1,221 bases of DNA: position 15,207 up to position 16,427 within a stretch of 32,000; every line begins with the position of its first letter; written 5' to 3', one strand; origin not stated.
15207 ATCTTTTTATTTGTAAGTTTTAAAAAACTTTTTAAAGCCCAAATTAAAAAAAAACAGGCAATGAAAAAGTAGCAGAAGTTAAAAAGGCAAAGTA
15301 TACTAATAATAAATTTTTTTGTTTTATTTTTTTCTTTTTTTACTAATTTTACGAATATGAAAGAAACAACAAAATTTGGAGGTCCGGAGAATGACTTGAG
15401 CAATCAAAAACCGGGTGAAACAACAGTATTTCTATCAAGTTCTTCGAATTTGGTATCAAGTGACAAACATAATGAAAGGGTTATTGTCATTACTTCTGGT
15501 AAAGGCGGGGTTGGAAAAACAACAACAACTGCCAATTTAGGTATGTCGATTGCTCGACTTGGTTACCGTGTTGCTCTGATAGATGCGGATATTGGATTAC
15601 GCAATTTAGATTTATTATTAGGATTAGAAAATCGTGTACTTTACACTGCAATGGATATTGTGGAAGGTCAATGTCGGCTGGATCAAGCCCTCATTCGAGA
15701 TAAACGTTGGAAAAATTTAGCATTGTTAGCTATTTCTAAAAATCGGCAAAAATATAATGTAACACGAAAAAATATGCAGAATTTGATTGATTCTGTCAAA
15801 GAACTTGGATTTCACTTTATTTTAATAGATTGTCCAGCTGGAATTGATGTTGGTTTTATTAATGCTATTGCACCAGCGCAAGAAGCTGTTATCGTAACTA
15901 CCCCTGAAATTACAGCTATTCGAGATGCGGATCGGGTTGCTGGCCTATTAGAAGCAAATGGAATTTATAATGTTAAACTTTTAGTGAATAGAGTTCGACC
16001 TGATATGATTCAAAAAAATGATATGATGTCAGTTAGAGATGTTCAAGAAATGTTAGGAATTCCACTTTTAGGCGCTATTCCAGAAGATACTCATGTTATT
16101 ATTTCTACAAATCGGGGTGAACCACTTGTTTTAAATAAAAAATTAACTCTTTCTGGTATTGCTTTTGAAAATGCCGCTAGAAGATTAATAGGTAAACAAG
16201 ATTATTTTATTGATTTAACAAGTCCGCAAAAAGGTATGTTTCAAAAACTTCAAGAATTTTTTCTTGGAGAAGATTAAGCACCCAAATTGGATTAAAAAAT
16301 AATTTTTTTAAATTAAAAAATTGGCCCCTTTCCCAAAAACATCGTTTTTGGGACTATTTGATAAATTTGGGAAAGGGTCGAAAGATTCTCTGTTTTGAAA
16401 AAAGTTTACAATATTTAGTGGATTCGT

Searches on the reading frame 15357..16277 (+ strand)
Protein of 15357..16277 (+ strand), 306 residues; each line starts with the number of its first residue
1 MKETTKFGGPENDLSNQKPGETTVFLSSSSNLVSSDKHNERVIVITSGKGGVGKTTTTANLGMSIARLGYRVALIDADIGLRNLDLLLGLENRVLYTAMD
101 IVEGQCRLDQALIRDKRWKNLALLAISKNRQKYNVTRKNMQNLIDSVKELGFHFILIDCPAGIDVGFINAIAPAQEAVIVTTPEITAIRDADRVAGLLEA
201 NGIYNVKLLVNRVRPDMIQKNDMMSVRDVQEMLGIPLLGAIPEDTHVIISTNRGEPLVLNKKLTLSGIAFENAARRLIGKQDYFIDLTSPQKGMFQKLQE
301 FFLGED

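Call 14: search_protein_families(library=pfam, proteins=[window:15357-16277:+], max_evalue=0.001)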
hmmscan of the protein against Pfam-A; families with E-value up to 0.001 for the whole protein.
window:15357-16277:+ (306 aa): 7 families
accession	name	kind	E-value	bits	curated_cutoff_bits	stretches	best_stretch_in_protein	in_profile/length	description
PF01656.29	CbiA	-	4.2e-24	85.3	25.4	1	43-257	1-125/125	CobQ/CobB/MinD/ParA nucleotide binding domain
PF10609.15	ParA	-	1.5e-23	84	27.1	1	40-277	3-245/246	NUBPL iron-transfer P-loop NTPase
PF13614.12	AAA_31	-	9.4e-19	68.5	27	1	41-189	2-155/177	AAA domain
PF02374.21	ArsA_ATPase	-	1.4e-09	38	24.3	1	43-78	3-38/305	Anion-transporting ATPase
PF09140.17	MipZ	-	2.4e-08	34.1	20.7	1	41-164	1-112/262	ATPase MipZ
PF00142.24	Fer4_NifH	-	1e-07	32.1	25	1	46-86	5-45/271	4Fe-4S iron sulfur cluster binding proteins, NifH/frxC family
PF06564.18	CBP_BcsQ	-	2.6e-07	30.9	21.3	1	43-226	4-184/234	Cellulose biosynthesis protein BcsQ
